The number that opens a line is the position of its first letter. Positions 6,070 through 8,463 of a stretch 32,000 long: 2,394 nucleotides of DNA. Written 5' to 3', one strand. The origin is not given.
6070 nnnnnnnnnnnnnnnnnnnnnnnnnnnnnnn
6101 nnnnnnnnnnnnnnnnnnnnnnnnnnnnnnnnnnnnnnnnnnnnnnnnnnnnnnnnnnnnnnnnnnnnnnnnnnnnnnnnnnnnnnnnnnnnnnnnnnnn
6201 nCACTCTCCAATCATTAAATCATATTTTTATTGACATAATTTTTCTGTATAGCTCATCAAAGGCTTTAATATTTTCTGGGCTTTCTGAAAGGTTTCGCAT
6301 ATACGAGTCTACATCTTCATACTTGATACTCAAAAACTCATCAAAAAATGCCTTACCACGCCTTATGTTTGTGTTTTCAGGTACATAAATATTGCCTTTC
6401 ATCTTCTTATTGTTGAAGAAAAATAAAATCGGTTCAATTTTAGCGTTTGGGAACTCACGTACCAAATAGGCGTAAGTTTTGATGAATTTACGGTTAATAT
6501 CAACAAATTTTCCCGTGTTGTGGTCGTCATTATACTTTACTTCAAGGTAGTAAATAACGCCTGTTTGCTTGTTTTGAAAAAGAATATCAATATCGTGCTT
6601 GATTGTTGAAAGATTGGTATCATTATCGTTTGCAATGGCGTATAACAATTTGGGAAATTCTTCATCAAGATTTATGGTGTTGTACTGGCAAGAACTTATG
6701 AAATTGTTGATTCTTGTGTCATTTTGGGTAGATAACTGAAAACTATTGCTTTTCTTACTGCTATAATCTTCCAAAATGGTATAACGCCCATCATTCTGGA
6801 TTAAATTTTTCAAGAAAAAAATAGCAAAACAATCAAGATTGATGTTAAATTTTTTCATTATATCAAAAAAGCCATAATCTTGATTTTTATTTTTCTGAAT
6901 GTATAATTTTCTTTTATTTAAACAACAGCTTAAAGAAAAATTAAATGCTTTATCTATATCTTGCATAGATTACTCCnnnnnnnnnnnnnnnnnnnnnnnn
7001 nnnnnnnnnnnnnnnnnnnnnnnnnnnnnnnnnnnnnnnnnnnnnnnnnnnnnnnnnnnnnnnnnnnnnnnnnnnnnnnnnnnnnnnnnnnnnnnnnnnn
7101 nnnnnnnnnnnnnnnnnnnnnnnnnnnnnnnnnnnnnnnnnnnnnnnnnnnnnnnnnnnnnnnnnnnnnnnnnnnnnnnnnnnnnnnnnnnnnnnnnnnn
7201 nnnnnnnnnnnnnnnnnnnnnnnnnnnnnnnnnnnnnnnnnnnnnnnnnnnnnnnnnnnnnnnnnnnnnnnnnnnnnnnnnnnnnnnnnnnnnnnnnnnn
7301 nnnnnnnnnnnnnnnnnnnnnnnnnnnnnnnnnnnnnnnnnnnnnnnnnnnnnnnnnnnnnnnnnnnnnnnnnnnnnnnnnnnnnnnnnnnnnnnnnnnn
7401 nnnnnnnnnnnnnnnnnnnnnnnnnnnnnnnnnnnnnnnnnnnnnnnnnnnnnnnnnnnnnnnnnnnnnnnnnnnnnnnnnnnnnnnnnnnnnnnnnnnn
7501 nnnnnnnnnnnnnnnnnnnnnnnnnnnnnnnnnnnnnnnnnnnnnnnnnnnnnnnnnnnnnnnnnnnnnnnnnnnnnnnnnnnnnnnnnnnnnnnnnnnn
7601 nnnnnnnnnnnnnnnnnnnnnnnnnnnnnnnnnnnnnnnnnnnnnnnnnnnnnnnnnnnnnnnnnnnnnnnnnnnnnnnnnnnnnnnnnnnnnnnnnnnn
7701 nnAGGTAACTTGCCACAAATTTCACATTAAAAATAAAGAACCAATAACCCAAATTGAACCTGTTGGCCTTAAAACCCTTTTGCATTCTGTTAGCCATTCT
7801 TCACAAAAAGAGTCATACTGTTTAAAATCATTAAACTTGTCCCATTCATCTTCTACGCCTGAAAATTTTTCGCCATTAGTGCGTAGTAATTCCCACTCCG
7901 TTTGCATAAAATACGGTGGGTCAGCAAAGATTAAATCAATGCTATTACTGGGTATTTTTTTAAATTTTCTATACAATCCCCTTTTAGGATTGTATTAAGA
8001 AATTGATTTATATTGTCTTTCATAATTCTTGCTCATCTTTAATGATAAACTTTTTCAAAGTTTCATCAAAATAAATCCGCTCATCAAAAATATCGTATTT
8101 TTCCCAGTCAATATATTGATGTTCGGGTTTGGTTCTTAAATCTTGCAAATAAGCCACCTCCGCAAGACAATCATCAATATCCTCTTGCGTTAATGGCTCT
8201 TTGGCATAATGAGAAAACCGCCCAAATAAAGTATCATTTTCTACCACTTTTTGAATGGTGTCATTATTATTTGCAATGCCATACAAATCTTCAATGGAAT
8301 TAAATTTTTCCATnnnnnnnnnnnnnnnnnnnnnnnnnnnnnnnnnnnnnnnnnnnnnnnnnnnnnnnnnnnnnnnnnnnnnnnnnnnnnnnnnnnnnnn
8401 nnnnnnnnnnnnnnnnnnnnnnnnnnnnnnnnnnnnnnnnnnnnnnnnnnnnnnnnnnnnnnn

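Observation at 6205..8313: A 2.1 kb very AT-rich accessory island lies inside the trpB-trpA junction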

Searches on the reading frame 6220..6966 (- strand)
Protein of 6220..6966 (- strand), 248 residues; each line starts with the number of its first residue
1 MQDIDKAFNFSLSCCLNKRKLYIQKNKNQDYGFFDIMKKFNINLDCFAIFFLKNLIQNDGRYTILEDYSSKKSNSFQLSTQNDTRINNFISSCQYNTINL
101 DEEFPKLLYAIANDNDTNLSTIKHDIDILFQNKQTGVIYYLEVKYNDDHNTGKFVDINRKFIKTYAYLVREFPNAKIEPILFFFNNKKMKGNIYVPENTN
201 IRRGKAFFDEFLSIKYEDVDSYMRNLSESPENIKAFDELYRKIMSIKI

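Call 4: search_protein_families(library=pfam, proteins=[window:6220-6966:-], max_evalue=0.1)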
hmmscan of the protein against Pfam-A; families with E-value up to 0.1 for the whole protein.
window:6220-6966:- (248 aa): 0 families

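Call 5: search_protein_families(library=ncbifam, proteins=[window:6220-6966:-], max_evalue=0.1)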
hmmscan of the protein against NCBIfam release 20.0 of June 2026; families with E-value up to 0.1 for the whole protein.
window:6220-6966:- (248 aa): 2 families
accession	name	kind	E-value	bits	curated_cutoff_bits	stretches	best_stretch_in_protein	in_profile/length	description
NF045831.1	restrict_HinfI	equivalog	3.2e-89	298.8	175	1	35-244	49-264/264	HinfI family type II restriction enzyme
NF045832.1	restrict_HpyAIV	equivalog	2.9e-06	26.9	160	1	50-196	21-169/269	HpyAIV family type II restriction enzyme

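Call 6: search_protein_families(library=padloc, proteins=[window:6220-6966:-], max_evalue=0.1)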
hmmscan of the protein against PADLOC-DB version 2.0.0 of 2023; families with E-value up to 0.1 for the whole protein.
window:6220-6966:- (248 aa): 1 family
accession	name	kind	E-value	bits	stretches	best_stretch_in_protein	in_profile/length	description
PDLC03491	REase_II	-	5.3e-111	368.3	1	33-247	47-262/262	Type II restriction enzyme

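Call 8: search_solved_structures(query=window:6220-6966:-, max_evalue=1)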
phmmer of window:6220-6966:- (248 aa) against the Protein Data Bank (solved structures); distinct sequences matched with E-value up to 1: 0.

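Call 20: find_homologous_proteins(query=window:6220-6966:-)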
Query window:6220-6966:- (248 aa): 595 proteins with E <= 0.001 among 758 candidates; the best 120 are listed.
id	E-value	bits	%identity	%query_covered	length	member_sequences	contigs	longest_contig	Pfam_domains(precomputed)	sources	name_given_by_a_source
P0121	4.3e-158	542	100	100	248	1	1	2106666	PF09520.17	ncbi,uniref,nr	ncbi:HinfI family type II restriction enzyme [Moraxella nasicaprae]|uniref:type II site-specific deo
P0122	3.8e-152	523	96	100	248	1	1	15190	PF09520.17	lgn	-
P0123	5.9e-140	483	90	100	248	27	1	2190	PF09520.17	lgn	-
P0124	8.0e-117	407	88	87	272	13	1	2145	PF09520.17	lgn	-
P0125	3.9e-114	399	86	87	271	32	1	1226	PF09520.17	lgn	-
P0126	5.9e-113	395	85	86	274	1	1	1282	PF09520.17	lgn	-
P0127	5.6e-108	378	82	87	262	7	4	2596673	PF09520.17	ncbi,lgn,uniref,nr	ncbi:MAG: restriction endonuclease [[Pasteurella] mairii]|uniref:type II site-specific deoxyribonucl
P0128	2.3e-106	373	80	87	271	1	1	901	PF09520.17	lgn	-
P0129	8.4e-102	358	77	87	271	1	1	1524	PF09520.17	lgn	-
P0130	6.6e-100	352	76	86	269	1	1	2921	PF09520.17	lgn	-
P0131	7.6e-99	348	76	87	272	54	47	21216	PF09520.17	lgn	-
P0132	2.9e-97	343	74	87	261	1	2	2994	PF09520.17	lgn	-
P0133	2.2e-96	340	72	86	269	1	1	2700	PF09520.17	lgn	-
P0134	3.1e-96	340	75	86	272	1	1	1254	PF09520.17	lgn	-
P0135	5.1e-96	339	75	87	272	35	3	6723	PF09520.17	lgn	-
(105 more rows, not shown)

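Call 21: find_encoding_contigs(protein=P0122, flank=7000, max_places=3)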
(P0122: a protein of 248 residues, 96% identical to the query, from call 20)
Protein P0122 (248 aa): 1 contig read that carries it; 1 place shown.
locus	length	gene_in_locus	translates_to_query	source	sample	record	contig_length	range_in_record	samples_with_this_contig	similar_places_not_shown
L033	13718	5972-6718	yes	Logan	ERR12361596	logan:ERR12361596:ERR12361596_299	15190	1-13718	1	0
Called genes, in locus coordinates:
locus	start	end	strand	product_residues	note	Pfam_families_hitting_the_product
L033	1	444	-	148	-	?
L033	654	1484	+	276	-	PF00697:PRAI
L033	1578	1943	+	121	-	-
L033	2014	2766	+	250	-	PF00106:adh_short, PF08659:KR (weak), PF13561:adh_short_C2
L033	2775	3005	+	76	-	-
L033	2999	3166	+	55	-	PF01850:PIN (weak)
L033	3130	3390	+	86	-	PF01850:PIN (weak)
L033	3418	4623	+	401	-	PF00291:PALP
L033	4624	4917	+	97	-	-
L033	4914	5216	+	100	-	PF01555:N6_N4_Mtase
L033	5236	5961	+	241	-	PF27126:NmeDI_C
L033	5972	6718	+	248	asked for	PF09520:HinfI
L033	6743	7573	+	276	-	PF00290:Trp_syntA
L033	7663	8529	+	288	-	PF01039:Carboxyl_trans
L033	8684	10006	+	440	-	PF08245:Mur_ligase_M, PF02875:Mur_ligase_C (weak)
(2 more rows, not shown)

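Call 22: find_encoding_contigs(protein=P0127, flank=5000, max_places=3)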
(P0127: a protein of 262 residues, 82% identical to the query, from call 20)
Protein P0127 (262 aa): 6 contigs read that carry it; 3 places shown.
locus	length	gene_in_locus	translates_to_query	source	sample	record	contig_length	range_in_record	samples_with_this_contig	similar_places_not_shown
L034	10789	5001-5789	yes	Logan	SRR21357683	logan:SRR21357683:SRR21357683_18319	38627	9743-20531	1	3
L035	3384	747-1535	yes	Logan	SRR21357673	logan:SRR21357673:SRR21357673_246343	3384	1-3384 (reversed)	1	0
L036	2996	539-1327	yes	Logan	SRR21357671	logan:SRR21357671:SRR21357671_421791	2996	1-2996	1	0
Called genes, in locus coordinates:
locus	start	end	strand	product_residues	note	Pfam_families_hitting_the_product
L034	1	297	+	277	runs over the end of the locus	PF04962:KduI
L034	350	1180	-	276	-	PF01571:GCV_T (weak), PF21130:YgfZ_barrel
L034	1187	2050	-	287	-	PF03755:YicC-like_N, PF08340:YicC-like_C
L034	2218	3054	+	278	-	PF05050:Methyltransf_21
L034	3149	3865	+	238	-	PF01138:RNase_PH, PF03725:RNase_PH_C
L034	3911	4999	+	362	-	PF01555:N6_N4_Mtase, PF18755:RAMA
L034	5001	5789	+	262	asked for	PF09520:HinfI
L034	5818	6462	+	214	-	PF00156:Pribosyltran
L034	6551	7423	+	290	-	PF27507:DjlA_TM, PF05099:TerB, PF00226:DnaJ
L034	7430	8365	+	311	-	PF01207:Dus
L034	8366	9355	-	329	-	PF01979:Amidohydro_1, PF07969:Amidohydro_3 (weak)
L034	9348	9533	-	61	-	-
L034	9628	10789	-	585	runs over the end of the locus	PF11893:DUF3413, PF01663:Phosphodiest (faint), PF00884:Sulfatase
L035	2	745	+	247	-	?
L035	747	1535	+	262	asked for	PF09520:HinfI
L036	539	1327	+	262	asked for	PF09520:HinfI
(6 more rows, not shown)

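Call 23: find_encoding_contigs(protein=P0131, flank=5000, max_places=4)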
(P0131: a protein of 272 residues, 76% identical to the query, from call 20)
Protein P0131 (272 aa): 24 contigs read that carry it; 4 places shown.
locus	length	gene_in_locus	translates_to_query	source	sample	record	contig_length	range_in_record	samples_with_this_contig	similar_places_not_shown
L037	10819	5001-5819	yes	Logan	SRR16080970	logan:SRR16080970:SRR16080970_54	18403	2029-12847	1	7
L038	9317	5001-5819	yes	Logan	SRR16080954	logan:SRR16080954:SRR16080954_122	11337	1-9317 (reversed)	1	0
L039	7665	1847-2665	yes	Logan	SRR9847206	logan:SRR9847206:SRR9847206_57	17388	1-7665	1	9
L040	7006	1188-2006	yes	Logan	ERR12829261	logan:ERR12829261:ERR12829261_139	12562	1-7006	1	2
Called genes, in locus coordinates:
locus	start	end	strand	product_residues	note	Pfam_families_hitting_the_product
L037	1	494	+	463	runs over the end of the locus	PF07690:MFS_1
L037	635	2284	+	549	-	PF00496:SBP_bac_5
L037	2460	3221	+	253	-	PF10615:DUF2470, PF01243:PNPOx_N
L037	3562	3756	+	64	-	-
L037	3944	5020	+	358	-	PF01555:N6_N4_Mtase, PF18755:RAMA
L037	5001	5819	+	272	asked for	PF09520:HinfI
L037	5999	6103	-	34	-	-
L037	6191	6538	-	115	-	-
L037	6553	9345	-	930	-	PF02739:5_3_exonuc_N, PF01367:5_3_exonuc, PF01612:DNA_pol_A_exo1, PF22619:DNA_polI_exo1, PF00476:DNA_pol_A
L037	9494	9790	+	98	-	PF05164:ZapA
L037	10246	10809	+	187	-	PF01812:5-FTHF_cyc-lig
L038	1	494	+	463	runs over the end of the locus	PF07690:MFS_1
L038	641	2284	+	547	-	PF00496:SBP_bac_5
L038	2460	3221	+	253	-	PF10615:DUF2470, PF01243:PNPOx_N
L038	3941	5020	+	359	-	PF01555:N6_N4_Mtase, PF18755:RAMA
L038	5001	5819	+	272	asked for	PF09520:HinfI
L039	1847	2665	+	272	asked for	PF09520:HinfI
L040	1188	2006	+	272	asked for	PF09520:HinfI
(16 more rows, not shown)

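Call 27: find_encoding_contigs(protein=P0124, flank=6000, max_places=4)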
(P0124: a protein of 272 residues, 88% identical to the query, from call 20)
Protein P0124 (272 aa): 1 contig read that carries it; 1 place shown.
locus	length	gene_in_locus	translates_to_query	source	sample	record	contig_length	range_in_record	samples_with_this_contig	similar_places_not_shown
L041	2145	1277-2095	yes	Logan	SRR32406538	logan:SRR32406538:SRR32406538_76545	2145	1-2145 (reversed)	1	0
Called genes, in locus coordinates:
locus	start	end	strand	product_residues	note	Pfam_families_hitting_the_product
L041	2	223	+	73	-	?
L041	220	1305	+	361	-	PF01555:N6_N4_Mtase, PF18755:RAMA (weak)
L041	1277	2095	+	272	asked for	PF09520:HinfI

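Call 28: find_encoding_contigs(protein=P0123, flank=6000, max_places=4)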
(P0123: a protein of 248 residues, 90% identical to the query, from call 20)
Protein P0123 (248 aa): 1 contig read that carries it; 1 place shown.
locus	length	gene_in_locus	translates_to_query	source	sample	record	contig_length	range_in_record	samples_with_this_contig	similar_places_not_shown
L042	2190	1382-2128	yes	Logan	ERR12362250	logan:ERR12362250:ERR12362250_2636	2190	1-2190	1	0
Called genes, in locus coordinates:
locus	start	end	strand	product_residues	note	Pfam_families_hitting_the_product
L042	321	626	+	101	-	PF01555:N6_N4_Mtase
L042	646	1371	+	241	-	PF27126:NmeDI_C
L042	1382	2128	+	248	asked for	PF09520:HinfI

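Call 107: search_protein_families(library=phrogs, proteins=[window:6220-6966:-], max_evalue=0.01)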
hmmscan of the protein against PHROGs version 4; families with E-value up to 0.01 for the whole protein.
window:6220-6966:- (248 aa): 0 families

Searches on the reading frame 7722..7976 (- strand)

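Call 4: search_protein_families(library=pfam, proteins=[window:7722-7976:-], max_evalue=0.1)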
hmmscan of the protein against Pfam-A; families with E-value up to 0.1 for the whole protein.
window:7722-7976:- (84 aa): 1 family
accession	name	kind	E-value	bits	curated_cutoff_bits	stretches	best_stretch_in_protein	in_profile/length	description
PF01555.25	N6_N4_Mtase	-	2.4e-16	60.8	26.7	1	13-80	1-54/221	DNA methylase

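Call 5: search_protein_families(library=ncbifam, proteins=[window:7722-7976:-], max_evalue=0.1)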
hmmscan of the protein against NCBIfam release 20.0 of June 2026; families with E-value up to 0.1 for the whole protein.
window:7722-7976:- (84 aa): 4 families
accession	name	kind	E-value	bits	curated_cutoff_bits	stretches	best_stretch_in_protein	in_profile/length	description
NF050803.1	DnaMtaseCcrMCaul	equivalog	5.9e-31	107.6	830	1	4-81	14-91/350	adenine-specific DNA-methyltransferase CcrM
NF008572.0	PRK11524.1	equivalog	1e-12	47.8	292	1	4-80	25-87/294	adenine-specific DNA-methyltransferase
NF010253.0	PRK13699.1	subfamily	0.023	14.3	244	1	6-27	14-35/226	DNA methyltransferase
TIGR03534.1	RF_mod_PrmC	equivalog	0.08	12.4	199.1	1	5-38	148-182/253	peptide chain release factor N(5)-glutamine methyltransferase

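Call 6: search_protein_families(library=padloc, proteins=[window:7722-7976:-], max_evalue=0.1)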
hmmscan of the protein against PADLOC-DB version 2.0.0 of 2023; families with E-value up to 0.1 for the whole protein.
window:7722-7976:- (84 aa): 31 families (the best 25 are shown)
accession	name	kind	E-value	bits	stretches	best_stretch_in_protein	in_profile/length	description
PDLC03216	MTase_II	-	6.2e-38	128.7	1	4-80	22-98/364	Type II methyltransferase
PDLC03738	oMTase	-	7.5e-29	98.6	1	5-81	32-108/376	orphan methyltransferase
PDLC03371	MTase_II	-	9.8e-23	79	1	5-81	22-97/260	Type II methyltransferase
PDLC03299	MTase_II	-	9.4e-16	56.2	1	4-80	25-88/296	Type II methyltransferase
PDLC03302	MTase_II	-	2.9e-13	47.4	1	6-81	17-98/626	Type II methyltransferase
PDLC03339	MTase_II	-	8.2e-13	45.9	1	4-77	14-83/399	Type II methyltransferase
PDLC03238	MTase_II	-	3.9e-11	40.6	1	4-77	134-194/428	Type II methyltransferase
PDLC03265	MTase_II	-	5.5e-10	37.2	1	5-78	36-97/333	Type II methyltransferase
PDLC03353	MTase_II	-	1.2e-08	32.8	1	5-76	20-77/260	Type II methyltransferase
PDLC03296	MTase_II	-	2.7e-08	31.5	1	7-79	23-93/336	Type II methyltransferase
PDLC03327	MTase_II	-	3.6e-08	31.1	1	6-81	52-108/319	Type II methyltransferase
PDLC03321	MTase_II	-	4.7e-06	24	1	5-75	25-102/245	Type II methyltransferase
PDLC03283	MTase_II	-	7.6e-06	23.4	1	4-76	14-87/352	Type II methyltransferase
PDLC03305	MTase_II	-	1.4e-05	22.6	1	3-67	22-93/513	Type II methyltransferase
PDLC03350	MTase_II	-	1.6e-05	22.5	1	4-74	67-120/312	Type II methyltransferase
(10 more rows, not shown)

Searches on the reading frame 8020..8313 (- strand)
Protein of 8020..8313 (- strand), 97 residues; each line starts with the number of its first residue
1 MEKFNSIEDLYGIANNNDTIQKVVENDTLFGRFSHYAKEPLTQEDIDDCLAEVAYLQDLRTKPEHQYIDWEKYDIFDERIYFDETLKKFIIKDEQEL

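Call 4: search_protein_families(library=pfam, proteins=[window:8020-8313:-], max_evalue=0.1)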
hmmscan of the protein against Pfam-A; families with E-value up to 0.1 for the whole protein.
window:8020-8313:- (97 aa): 0 families

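Call 5: search_protein_families(library=ncbifam, proteins=[window:8020-8313:-], max_evalue=0.1)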
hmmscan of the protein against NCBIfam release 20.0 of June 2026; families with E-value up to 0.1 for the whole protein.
window:8020-8313:- (97 aa): 0 families

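Call 6: search_protein_families(library=padloc, proteins=[window:8020-8313:-], max_evalue=0.1)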
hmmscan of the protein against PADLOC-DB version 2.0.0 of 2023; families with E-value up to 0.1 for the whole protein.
window:8020-8313:- (97 aa): 0 families

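Call 67: find_homologous_proteins(query=window:8020-8313:-, max_evalue=0.01)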
Query window:8020-8313:- (97 aa): 9 proteins with E <= 0.01 among 10 candidates.
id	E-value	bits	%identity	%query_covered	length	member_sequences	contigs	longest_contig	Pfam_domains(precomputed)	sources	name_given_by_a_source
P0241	4.2e-56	205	97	100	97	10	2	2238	-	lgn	-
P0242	2.9e-41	158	90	81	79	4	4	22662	-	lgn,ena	-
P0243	1.3e-40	156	96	77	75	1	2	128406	-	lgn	-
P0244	1.6e-29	120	97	62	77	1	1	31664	-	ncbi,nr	ncbi:MAG: hypothetical protein Q4D68_02210 [Moraxella equi]|nr:hypothetical protein [Moraxella equi]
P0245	3.6e-27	112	63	97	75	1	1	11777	-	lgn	-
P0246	1.1e-20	92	85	54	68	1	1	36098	-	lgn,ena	-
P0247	1.1e-18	85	64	65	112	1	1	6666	-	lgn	-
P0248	3.0e-8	52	60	46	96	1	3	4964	-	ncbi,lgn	-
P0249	2.1e-6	46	61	42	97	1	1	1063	-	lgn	-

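Call 89: find_encoding_contigs(protein=P0243, flank=5000, max_places=3)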
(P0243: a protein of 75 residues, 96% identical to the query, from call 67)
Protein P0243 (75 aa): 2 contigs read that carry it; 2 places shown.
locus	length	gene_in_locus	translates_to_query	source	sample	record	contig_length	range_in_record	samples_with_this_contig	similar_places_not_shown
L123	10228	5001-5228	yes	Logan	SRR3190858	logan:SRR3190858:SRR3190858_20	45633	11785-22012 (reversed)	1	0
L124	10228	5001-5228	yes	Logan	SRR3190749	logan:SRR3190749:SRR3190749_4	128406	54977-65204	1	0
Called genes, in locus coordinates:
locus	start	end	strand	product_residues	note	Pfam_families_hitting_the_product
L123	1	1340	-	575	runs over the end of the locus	PF00587:tRNA-synt_2b, PF04073:tRNA_edit, PF03129:HGTP_anticodon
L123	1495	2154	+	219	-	PF14014:DUF4230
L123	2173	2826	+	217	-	PF00697:PRAI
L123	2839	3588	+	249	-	PF00106:adh_short, PF08659:KR, PF13561:adh_short_C2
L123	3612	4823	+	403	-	PF00291:PALP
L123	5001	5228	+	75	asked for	-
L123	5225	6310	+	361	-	PF01555:N6_N4_Mtase, PF18755:RAMA (weak)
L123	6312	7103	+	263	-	PF09520:HinfI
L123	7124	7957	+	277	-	PF00290:Trp_syntA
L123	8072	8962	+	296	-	PF01039:Carboxyl_trans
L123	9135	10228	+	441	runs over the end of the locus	PF08245:Mur_ligase_M, PF02875:Mur_ligase_C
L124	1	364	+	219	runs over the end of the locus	PF14014:DUF4230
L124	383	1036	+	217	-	PF00697:PRAI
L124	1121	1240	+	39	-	-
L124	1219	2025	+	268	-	PF02668:TauD (weak)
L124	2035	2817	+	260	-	PF01925:TauE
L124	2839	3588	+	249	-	PF00106:adh_short, PF08659:KR, PF13561:adh_short_C2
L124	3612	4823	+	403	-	PF00291:PALP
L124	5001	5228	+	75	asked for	-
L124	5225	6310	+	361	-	PF01555:N6_N4_Mtase, PF18755:RAMA (weak)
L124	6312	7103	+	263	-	PF09520:HinfI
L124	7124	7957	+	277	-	PF00290:Trp_syntA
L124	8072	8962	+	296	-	PF01039:Carboxyl_trans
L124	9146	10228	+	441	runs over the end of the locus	PF08245:Mur_ligase_M, PF02875:Mur_ligase_C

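Call 107: search_protein_families(library=phrogs, proteins=[window:8020-8313:-], max_evalue=0.01)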
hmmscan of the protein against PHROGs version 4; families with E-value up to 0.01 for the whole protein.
window:8020-8313:- (97 aa): 0 families
